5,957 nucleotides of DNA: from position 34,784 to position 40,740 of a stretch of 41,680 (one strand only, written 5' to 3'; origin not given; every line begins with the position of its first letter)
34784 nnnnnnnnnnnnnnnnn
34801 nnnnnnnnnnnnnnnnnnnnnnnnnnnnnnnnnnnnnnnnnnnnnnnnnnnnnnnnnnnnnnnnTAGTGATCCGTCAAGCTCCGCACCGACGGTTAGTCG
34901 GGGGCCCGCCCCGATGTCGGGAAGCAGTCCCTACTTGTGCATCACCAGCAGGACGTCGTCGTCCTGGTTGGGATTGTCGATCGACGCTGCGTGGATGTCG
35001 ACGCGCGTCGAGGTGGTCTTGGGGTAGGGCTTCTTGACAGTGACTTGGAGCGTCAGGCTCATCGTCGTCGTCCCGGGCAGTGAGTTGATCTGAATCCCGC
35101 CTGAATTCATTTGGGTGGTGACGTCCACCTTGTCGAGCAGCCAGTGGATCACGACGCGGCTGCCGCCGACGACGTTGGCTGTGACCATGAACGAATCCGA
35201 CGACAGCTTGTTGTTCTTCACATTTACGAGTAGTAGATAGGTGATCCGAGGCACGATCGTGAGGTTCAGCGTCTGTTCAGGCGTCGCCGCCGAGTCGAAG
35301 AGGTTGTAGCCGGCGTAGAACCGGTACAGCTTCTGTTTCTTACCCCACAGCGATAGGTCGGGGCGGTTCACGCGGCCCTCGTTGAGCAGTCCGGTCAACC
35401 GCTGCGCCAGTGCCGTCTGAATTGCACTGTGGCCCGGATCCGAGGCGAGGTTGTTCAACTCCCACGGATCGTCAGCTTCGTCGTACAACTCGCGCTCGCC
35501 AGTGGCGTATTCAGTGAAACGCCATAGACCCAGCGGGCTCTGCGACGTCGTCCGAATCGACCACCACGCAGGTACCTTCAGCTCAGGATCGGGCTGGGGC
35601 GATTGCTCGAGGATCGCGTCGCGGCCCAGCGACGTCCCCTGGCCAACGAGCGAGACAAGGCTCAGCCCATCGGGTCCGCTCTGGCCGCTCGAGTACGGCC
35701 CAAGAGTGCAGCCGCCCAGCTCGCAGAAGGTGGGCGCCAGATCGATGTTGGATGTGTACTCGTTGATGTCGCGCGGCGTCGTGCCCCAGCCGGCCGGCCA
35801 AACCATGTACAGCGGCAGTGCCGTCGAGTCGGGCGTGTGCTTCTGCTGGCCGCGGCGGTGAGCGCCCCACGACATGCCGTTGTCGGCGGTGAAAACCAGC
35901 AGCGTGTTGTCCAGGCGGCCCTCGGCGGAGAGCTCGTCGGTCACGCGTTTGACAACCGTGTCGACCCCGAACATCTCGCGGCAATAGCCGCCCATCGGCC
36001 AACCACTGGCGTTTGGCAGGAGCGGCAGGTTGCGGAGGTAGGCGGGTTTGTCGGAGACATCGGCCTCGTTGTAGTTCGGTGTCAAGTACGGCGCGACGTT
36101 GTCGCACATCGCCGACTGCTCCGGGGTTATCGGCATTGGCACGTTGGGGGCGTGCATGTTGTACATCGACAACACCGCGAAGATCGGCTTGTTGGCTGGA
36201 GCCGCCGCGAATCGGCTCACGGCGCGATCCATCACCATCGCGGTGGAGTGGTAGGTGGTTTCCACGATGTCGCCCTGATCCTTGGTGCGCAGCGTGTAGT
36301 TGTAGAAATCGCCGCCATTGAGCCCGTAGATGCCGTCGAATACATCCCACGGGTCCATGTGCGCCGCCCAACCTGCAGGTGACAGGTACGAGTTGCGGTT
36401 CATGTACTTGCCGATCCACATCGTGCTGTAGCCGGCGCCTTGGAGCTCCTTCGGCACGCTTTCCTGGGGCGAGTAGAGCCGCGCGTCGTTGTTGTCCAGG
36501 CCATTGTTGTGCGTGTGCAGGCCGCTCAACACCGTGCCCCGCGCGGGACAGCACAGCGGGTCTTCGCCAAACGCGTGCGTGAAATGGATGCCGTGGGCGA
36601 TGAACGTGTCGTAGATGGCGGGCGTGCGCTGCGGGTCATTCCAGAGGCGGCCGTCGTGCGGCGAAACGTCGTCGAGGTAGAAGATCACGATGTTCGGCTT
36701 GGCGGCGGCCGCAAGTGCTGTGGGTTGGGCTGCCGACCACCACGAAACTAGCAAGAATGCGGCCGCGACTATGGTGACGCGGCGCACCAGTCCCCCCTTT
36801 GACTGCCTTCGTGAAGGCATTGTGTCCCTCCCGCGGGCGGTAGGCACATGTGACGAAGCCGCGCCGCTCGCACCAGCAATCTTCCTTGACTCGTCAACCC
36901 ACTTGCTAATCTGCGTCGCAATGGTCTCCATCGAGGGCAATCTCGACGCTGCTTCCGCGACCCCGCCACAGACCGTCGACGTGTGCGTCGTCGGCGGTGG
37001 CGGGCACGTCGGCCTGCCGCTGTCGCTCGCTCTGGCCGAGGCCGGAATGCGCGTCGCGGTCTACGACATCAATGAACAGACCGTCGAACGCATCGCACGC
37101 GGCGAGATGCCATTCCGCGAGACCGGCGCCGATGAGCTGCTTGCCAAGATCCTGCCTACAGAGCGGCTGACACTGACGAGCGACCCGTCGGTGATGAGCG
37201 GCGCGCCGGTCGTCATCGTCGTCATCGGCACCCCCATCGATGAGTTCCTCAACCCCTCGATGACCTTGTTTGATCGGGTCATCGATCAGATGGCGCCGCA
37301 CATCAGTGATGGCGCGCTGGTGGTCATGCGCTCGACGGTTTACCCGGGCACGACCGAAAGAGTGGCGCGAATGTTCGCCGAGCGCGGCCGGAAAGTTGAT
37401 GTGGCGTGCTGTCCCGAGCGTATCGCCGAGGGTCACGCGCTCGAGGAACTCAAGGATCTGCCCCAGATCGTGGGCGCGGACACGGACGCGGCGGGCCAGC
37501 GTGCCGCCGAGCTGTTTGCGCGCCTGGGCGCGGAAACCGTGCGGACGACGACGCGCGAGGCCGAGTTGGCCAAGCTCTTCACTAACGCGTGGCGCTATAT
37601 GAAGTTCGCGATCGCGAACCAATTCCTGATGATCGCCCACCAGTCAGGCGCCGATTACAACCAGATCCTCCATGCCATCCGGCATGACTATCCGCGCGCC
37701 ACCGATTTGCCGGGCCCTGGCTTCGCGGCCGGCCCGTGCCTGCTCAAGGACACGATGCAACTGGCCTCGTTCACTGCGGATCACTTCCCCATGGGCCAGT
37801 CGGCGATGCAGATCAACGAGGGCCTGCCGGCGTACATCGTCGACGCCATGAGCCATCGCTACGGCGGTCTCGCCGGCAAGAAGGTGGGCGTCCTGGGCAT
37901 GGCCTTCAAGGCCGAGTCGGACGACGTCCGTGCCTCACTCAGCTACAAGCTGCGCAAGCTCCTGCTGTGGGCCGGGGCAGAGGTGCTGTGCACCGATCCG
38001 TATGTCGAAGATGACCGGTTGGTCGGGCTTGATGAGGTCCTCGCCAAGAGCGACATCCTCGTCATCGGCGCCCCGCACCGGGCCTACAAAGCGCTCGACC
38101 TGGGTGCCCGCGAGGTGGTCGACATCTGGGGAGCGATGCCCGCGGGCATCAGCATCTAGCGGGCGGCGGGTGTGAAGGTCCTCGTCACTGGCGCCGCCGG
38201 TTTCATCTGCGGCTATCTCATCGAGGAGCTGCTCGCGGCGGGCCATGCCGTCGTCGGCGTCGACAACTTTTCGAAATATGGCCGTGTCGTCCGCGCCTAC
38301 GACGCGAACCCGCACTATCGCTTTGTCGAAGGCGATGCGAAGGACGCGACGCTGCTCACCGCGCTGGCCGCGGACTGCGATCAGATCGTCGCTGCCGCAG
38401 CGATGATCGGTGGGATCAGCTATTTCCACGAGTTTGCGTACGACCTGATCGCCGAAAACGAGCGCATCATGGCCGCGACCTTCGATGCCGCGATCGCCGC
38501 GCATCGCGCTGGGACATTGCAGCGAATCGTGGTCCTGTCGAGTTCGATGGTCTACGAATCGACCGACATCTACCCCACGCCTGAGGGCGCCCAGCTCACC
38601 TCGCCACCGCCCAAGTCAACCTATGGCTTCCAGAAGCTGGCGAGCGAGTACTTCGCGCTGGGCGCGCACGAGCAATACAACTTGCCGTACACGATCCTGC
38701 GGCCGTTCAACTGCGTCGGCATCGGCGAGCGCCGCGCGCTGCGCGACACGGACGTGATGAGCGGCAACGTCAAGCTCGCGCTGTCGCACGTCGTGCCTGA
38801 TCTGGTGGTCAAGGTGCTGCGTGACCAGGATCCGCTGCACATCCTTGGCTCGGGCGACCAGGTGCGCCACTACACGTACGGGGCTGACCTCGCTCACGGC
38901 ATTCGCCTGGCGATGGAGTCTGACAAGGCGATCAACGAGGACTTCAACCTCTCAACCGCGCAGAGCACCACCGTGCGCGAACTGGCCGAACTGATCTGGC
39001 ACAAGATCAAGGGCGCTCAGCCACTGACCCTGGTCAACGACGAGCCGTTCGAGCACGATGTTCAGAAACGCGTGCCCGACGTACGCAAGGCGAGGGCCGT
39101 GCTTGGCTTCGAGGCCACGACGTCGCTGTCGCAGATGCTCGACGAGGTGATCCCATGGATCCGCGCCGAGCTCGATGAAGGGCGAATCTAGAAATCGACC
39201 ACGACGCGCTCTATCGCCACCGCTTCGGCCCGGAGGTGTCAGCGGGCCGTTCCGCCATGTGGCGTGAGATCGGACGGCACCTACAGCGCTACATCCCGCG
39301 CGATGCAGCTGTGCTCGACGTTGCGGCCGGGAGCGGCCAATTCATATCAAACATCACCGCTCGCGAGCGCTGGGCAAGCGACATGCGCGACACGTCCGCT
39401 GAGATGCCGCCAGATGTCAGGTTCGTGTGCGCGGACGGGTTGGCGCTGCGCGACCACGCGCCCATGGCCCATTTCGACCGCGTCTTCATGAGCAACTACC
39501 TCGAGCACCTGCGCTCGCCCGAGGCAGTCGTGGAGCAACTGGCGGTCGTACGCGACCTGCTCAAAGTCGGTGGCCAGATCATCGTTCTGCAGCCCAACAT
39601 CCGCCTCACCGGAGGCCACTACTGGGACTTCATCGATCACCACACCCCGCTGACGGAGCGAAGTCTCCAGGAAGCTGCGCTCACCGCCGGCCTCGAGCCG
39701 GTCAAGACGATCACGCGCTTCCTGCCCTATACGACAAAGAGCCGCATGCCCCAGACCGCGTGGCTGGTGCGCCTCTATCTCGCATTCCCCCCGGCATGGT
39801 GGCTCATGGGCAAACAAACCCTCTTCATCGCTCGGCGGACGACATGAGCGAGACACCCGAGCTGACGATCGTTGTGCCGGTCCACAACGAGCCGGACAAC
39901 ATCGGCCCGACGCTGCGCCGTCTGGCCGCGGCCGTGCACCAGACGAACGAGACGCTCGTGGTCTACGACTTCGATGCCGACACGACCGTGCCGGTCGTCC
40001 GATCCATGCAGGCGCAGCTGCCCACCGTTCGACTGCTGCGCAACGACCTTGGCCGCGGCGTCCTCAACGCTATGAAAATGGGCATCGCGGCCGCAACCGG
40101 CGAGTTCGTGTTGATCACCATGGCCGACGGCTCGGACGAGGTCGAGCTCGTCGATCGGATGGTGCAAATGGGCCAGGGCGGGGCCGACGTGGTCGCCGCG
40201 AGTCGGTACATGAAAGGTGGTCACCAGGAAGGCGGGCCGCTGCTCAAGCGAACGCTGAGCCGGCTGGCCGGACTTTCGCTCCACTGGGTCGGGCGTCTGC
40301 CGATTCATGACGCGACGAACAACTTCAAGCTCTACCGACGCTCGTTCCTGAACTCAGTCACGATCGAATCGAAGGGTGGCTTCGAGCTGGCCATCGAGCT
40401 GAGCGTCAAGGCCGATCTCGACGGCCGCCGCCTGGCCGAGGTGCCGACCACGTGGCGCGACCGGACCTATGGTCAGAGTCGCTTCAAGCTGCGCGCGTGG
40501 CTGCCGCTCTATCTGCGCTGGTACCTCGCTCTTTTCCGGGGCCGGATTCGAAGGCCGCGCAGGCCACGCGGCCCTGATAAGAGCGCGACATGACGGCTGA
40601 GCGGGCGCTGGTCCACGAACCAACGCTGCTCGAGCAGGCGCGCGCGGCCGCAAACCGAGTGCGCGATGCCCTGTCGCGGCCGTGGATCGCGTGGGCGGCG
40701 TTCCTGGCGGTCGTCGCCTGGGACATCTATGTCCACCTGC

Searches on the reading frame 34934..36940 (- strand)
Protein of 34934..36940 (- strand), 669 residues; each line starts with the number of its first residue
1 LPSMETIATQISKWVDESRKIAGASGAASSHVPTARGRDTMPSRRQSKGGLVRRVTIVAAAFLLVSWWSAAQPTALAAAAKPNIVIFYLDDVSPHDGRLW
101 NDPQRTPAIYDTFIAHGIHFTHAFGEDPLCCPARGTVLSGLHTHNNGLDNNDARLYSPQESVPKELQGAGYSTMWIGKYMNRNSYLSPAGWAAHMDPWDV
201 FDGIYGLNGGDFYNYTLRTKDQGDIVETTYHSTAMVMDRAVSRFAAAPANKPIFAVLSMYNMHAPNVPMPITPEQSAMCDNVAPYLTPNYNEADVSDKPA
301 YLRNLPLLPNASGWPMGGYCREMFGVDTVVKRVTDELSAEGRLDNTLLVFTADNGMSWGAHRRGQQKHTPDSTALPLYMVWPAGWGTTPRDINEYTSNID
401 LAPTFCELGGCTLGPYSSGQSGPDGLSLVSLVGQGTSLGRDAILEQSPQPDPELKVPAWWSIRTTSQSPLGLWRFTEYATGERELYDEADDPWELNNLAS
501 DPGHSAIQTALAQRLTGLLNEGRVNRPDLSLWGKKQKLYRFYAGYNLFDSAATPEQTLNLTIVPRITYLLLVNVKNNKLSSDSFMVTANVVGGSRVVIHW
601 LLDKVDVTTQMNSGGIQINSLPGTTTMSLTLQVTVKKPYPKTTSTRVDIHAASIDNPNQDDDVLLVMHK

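Call 90: search_protein_families(library=pfam, proteins=[window:34934-36940:-], max_evalue=0.00001)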
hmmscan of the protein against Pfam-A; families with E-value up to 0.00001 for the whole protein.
window:34934-36940:- (669 aa): 2 families
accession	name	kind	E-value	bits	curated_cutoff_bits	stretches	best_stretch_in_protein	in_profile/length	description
PF00884.28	Sulfatase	-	7.1e-35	121.2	25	1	82-410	1-300/301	Sulfatase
PF16347.10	SGSH_C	-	4.1e-10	40.5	29.3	1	371-518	14-151/154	N-sulphoglucosamine sulphohydrolase, C-terminal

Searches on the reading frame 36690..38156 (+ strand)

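Call 90: search_protein_families(library=pfam, proteins=[window:36690-38156:+], max_evalue=0.00001)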
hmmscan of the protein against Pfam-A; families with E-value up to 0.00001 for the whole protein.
window:36690-38156:+ (489 aa): 4 families
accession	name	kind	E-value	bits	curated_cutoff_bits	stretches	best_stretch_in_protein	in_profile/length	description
PF03721.20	UDPG_MGDP_dh_N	-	3.9e-36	124.8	27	1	98-269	3-180/187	UDP-glucose/GDP-mannose dehydrogenase family, NAD binding domain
PF03720.21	UDPG_MGDP_dh_C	-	2.6e-14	53.9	30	1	400-471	1-82/103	UDP-glucose/GDP-mannose dehydrogenase family, UDP binding domain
PF00984.24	UDPG_MGDP_dh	-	2.7e-13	50.3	25.4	1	289-377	1-93/94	UDP-glucose/GDP-mannose dehydrogenase family, central domain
PF03446.21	NAD_binding_2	-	1.9e-06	28.4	21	1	103-235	6-113/161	NAD binding domain of 6-phosphogluconate dehydrogenase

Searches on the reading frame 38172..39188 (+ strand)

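Call 90: search_protein_families(library=pfam, proteins=[window:38172-39188:+], max_evalue=0.00001)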
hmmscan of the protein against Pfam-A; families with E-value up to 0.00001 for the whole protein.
window:38172-39188:+ (339 aa): 5 families
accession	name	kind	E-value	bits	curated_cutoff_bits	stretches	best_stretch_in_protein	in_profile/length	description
PF01370.27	Epimerase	-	1.3e-38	133.2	20.9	1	3-260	1-239/240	NAD dependent epimerase/dehydratase family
PF16363.11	GDP_Man_Dehyd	-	2.6e-30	106.5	27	1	4-325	1-331/332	GDP-mannose 4,6 dehydratase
PF13460.12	NAD_binding_10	-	1.6e-09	38.3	27.2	1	7-178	1-143/184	NAD(P)H-binding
PF07993.18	NAD_binding_4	-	1.4e-06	28.1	20.1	0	114-194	127-220/258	Male sterility protein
PF04321.23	RmlD_sub_bind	-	3.2e-06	26.9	27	0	1-169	1-143/287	RmlD substrate binding domain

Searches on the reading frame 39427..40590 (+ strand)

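Call 90: search_protein_families(library=pfam, proteins=[window:39427-40590:+], max_evalue=0.00001)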
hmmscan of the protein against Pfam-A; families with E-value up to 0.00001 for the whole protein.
window:39427-40590:+ (388 aa): 2 families
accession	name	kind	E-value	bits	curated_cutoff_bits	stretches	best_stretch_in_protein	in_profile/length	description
PF00535.33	Glycos_transf_2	-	1.2e-18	68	23.3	1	147-309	1-165/168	Glycosyl transferase family 2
PF13641.12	Glyco_tranf_2_3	-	7.2e-08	33.1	27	1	144-236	1-96/230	Glycosyltransferase like family 2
